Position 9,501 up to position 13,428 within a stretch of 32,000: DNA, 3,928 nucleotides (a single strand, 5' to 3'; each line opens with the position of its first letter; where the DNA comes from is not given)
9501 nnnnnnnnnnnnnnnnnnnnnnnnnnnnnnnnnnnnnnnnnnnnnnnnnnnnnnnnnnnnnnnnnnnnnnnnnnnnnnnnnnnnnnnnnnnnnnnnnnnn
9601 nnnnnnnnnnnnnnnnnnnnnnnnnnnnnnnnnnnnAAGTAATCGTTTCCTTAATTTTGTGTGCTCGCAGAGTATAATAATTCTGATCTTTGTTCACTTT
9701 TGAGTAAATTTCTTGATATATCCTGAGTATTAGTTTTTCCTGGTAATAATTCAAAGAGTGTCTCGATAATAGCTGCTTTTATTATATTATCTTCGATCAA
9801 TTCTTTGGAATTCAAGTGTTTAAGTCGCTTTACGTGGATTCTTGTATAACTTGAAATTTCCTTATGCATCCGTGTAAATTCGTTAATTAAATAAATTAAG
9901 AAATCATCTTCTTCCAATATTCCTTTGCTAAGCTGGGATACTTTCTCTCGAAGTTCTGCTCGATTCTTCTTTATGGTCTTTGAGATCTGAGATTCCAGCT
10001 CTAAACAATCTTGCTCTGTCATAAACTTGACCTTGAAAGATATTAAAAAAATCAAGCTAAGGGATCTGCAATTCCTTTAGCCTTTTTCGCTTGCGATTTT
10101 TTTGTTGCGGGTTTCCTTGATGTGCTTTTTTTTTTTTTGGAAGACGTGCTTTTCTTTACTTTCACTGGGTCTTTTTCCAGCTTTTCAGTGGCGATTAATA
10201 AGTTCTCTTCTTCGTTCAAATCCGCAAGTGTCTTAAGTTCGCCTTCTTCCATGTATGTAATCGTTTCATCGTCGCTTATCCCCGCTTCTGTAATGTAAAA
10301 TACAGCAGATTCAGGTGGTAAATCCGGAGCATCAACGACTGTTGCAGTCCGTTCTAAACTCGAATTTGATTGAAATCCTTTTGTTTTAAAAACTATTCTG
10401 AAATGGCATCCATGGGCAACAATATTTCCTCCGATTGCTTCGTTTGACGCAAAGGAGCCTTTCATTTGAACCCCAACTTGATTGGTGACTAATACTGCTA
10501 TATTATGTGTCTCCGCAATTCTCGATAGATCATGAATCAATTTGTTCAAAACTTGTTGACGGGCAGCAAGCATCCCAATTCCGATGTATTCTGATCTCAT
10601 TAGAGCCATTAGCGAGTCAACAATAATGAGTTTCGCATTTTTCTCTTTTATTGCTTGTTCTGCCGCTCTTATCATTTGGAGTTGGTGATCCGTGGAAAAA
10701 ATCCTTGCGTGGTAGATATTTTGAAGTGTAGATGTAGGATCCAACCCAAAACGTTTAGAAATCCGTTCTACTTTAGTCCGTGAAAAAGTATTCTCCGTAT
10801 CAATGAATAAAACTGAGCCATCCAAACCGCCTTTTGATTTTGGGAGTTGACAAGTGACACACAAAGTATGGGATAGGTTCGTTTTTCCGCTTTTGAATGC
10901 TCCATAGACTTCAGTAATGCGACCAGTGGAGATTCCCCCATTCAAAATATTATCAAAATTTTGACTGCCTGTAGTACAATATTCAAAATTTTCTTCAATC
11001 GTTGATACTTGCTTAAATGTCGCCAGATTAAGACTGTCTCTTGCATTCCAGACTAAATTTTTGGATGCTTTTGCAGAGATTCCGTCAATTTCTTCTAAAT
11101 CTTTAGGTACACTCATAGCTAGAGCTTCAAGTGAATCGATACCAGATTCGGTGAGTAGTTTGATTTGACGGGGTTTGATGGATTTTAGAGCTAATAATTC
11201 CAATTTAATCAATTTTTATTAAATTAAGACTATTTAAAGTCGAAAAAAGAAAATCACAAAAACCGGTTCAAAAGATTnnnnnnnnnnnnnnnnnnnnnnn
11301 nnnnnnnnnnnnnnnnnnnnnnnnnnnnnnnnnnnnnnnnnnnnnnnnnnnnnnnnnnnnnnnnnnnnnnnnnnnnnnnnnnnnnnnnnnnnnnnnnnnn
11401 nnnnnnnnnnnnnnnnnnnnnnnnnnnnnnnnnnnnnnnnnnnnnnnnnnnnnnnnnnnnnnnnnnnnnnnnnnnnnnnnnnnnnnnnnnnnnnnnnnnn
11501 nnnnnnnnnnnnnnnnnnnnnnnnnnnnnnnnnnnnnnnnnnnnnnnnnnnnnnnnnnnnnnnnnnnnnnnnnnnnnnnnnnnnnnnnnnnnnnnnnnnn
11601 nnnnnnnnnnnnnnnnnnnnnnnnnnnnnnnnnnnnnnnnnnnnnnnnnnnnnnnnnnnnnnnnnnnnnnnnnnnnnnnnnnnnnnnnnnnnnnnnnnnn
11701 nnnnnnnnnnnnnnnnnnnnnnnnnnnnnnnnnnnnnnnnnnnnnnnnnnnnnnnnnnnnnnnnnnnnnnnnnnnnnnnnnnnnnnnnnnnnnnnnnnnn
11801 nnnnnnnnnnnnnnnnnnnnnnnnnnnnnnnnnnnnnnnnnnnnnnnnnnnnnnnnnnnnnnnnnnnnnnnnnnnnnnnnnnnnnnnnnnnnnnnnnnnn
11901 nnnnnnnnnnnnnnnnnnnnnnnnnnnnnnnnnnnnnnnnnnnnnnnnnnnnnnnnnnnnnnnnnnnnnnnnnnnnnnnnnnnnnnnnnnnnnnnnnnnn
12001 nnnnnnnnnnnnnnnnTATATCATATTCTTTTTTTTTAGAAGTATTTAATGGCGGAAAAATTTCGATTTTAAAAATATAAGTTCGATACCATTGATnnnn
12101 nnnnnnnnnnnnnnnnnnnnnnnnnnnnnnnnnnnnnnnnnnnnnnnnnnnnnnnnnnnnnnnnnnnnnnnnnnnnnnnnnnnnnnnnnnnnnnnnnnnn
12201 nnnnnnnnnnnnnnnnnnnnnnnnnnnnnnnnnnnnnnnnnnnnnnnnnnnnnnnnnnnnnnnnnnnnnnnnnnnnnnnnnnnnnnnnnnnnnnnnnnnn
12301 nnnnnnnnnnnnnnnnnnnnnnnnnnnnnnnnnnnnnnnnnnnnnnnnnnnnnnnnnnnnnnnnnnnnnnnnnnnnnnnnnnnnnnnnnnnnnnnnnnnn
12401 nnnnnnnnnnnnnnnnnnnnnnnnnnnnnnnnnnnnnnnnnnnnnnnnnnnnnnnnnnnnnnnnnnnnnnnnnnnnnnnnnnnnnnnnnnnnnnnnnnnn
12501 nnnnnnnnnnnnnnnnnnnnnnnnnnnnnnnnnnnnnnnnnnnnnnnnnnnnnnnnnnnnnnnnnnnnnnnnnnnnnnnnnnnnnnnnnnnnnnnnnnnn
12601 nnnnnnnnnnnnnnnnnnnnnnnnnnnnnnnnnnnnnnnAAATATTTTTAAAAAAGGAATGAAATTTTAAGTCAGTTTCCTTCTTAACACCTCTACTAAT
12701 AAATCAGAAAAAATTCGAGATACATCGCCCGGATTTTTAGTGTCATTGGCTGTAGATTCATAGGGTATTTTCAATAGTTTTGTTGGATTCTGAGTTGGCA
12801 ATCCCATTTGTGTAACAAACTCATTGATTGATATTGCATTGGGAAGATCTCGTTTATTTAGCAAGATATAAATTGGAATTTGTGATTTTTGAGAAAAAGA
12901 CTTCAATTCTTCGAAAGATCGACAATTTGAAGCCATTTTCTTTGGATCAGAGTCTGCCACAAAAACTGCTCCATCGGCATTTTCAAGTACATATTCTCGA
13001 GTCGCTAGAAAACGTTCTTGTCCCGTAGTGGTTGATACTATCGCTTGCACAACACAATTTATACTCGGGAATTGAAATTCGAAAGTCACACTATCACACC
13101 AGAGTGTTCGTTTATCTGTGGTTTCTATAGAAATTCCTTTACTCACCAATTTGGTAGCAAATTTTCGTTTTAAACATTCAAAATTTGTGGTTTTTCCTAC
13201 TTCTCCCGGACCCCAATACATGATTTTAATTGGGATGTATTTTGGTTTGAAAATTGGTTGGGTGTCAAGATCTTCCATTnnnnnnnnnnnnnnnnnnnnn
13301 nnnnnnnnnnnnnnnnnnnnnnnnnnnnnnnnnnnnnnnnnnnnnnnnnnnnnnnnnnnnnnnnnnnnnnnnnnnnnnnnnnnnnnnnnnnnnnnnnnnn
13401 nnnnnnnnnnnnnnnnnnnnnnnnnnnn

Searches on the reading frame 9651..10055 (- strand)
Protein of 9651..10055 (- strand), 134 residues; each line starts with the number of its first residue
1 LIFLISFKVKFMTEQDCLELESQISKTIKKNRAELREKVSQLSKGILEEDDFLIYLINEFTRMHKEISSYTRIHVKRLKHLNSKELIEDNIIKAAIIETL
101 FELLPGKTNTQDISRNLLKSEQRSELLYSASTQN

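Call 3: search_protein_families(library=pfam, proteins=[window:9651-10055:-], max_evalue=0.1)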
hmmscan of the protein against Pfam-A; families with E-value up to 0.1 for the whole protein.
window:9651-10055:- (134 aa): 1 family
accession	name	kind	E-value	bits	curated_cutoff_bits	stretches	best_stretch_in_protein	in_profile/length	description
PF10750.14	DUF2536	-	0.057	13.8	27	0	5-35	8-38/68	Protein of unknown function (DUF2536)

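Call 4: search_protein_families(library=ncbifam, proteins=[window:9651-10055:-], max_evalue=0.1)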
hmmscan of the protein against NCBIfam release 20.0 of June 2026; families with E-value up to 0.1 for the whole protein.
window:9651-10055:- (134 aa): 1 family
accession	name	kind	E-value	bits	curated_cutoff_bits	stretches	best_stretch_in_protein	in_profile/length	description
NF033389.1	scrub_typh_TSA22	equivalog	0.048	13.6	100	1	8-77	28-95/202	major outer membrane protein TSA22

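Call 84: search_solved_structures(query=A8, max_evalue=10)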
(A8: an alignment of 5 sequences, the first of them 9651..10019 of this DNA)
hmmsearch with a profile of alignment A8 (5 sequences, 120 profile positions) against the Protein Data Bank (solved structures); distinct sequences matched with E-value up to 10: 19.
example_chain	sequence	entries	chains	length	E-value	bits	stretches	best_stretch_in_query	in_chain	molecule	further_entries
1ad6_A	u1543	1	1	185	0.2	15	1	65-109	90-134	RETINOBLASTOMA TUMOR SUPPRESSOR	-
1gux_A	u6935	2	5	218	0.24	14.8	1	65-109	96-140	RETINOBLASTOMA PROTEIN | RETINOBLASTOMA-ASSOCIATED PROTEIN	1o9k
9s4q_25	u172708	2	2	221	0.37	14.2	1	9-57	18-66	Kinetochore protein SPC25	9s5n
4h95_A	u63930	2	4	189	0.67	13.3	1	69-95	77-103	Dihydrofolate Reductase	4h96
4h97_A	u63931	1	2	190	0.67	13.3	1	69-95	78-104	Dihydrofolate Reductase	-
1ai9_A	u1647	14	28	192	0.72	13.2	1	69-95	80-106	DIHYDROFOLATE REDUCTASE | Putative uncharacterized protein CaJ7.0360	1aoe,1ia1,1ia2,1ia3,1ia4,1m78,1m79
1n4m_A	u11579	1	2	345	0.88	13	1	65-109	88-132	Retinoblastoma Pocket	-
2r7g_A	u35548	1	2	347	0.92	12.9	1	65-109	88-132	Retinoblastoma-associated protein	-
3pom_A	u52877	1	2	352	1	12.7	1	65-109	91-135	Retinoblastoma-associated protein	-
9dhf_A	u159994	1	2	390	1.2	12.6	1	65-109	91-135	Retinoblastoma-associated protein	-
1gh6_B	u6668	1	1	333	1.2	12.6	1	65-109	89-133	Retinoblastoma-associated protein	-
9dgk_A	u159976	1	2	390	1.4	12.3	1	65-109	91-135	Retinoblastoma-associated protein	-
9dhc_A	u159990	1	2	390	1.5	12.2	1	65-109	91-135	Retinoblastoma-associated protein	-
9ueb_A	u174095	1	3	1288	1.5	12.2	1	38-78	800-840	Spike glycoprotein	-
4ell_A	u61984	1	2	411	1.5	12.2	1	65-109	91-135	Retinoblastoma-associated protein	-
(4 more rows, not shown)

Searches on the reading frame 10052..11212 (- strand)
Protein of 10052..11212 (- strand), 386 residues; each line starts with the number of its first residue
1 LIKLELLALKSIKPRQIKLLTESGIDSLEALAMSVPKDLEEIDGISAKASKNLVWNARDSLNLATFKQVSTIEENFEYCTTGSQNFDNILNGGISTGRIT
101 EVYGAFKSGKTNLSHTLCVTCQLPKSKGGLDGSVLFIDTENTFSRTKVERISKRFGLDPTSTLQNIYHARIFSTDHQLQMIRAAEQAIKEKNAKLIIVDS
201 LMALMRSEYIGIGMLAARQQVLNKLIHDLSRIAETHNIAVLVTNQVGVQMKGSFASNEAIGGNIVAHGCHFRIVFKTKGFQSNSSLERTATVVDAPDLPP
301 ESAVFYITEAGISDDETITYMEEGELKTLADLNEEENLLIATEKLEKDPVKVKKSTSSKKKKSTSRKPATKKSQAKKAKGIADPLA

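Call 3: search_protein_families(library=pfam, proteins=[window:10052-11212:-], max_evalue=0.1)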
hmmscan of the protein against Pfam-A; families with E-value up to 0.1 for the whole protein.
window:10052-11212:- (386 aa): 10 families
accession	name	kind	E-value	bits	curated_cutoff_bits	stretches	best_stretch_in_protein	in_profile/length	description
PF08423.17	Rad51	-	1.3e-75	254.2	22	1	79-314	8-243/244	Rad51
PF00154.27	RecA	-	2.3e-12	47.4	27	1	73-265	27-208/262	recA bacterial DNA recombination protein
PF13481.12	AAA_25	-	1.2e-09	38.6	27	1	89-248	25-192/195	AAA domain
PF06745.19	ATPase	-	1.7e-09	37.8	26.6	1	80-312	2-224/231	KaiC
PF14520.12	HHH_5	-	5.4e-06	27.2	27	1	5-59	3-57/57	Helix-hairpin-helix domain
PF13401.12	AAA_22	-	0.0019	18.9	27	1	96-242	4-120/130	AAA domain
PF14229.12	DUF4332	-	0.02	15.5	23.2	1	6-39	55-88/122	Domain of unknown function (DUF4332)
PF02283.22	CobU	-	0.023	14.7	27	0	184-250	63-129/168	Cobinamide kinase / cobinamide phosphate guanyltransferase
PF03542.21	Tuberin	-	0.037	13.6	27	1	166-242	219-287/347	Tuberin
PF10655.14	DUF2482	-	0.076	14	25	0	213-268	13-65/97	Hypothetical protein of unknown function (DUF2482)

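Call 4: search_protein_families(library=ncbifam, proteins=[window:10052-11212:-], max_evalue=0.1)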
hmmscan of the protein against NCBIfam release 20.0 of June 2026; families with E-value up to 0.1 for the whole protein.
window:10052-11212:- (386 aa): 20 families
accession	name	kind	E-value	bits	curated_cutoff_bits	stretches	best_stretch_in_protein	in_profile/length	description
NF003301.0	PRK04301.1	equivalog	2.6e-94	315.9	259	1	4-314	5-315/316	DNA repair and recombination protein RadA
TIGR02236.1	recomb_radA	equivalog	6.1e-84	282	361.15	1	8-314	4-311/311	DNA repair and recombination protein RadA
TIGR02239.1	recomb_RAD51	equivalog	4.2e-83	279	478.05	1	6-315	3-314/316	DNA repair protein RAD51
TIGR02238.1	recomb_DMC1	equivalog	4.8e-77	259.2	447.7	1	7-314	4-313/314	meiotic recombinase Dmc1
TIGR02237.1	recomb_radB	equivalog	1.3e-29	103.6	172.4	1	87-312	2-209/210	DNA repair and recombination protein RadB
NF006861.0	PRK09361.1-1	equivalog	5.7e-21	75.1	278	1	78-318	4-233/235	DNA repair and recombination protein RadB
TIGR02012.1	tigrfam_recA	equivalog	4.3e-11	42.7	325.3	1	73-265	30-211/321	recombinase RecA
TIGR00416.1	sms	equivalog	5.5e-08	32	403.05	1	46-255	41-228/454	DNA repair protein RadA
NF006799.0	PRK09302.1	equivalog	1.8e-06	26.8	408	1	74-117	8-51/515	circadian clock protein KaiC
TIGR03881.1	KaiC_arch_4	hypoth_equivalog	9.1e-06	25.5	247.8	1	80-209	4-98/231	KaiC domain-containing protein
NF007072.0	PRK09519.1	equivalog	0.0002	19.9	1024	1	80-259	42-209/790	intein-containing recombinase RecA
NF004723.0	PRK06067.1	subfamily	0.00027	20.5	194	1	72-205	9-142/243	flagellar accessory protein FlaH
NF052589.1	ArlH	equivalog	0.00033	20.4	215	1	174-245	97-161/229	archaellum protein ArlH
TIGR03491.1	TIGR03491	subfamily_domain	0.00038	19.5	97.45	1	6-63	214-271/462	TM0106 family RecB-like putative nuclease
TIGR01954.1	nusA_Cterm_rpt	equivalog_domain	0.0044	17.1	48.15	1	18-60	7-49/50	transcription termination factor NusA, C-terminal duplication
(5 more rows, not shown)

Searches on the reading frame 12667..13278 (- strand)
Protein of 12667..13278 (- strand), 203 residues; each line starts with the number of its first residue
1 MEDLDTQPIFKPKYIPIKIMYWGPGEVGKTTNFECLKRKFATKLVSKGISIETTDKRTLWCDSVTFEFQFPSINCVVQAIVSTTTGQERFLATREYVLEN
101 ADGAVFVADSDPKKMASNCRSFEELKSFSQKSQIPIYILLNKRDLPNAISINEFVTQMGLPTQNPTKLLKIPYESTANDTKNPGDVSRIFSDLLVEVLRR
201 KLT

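Call 3: search_protein_families(library=pfam, proteins=[window:12667-13278:-], max_evalue=0.1)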
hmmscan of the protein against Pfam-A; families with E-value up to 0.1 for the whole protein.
window:12667-13278:- (203 aa): 6 families
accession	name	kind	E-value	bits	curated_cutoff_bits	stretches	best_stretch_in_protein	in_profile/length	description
PF00025.27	Arf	-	1.2e-06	28.5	22.3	1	95-162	76-144/174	ADP-ribosylation factor family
PF00071.28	Ras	-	3.1e-06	27.3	21.6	1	23-156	6-123/162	Ras family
PF08477.19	Roc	-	3.3e-06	27.8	27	1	18-144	1-119/119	Ras of Complex, Roc, domain of DAPkinase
PF00009.33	GTP_EFTU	-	0.00033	20.7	26.5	1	84-158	76-146/188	Elongation factor Tu GTP binding domain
PF00503.26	G-alpha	-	0.031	13.9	48.8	0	108-145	225-262/333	G-protein alpha subunit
PF04670.18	Gtr1_RagA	-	0.07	13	22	1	86-146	57-124/232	Gtr1/RagA G protein conserved region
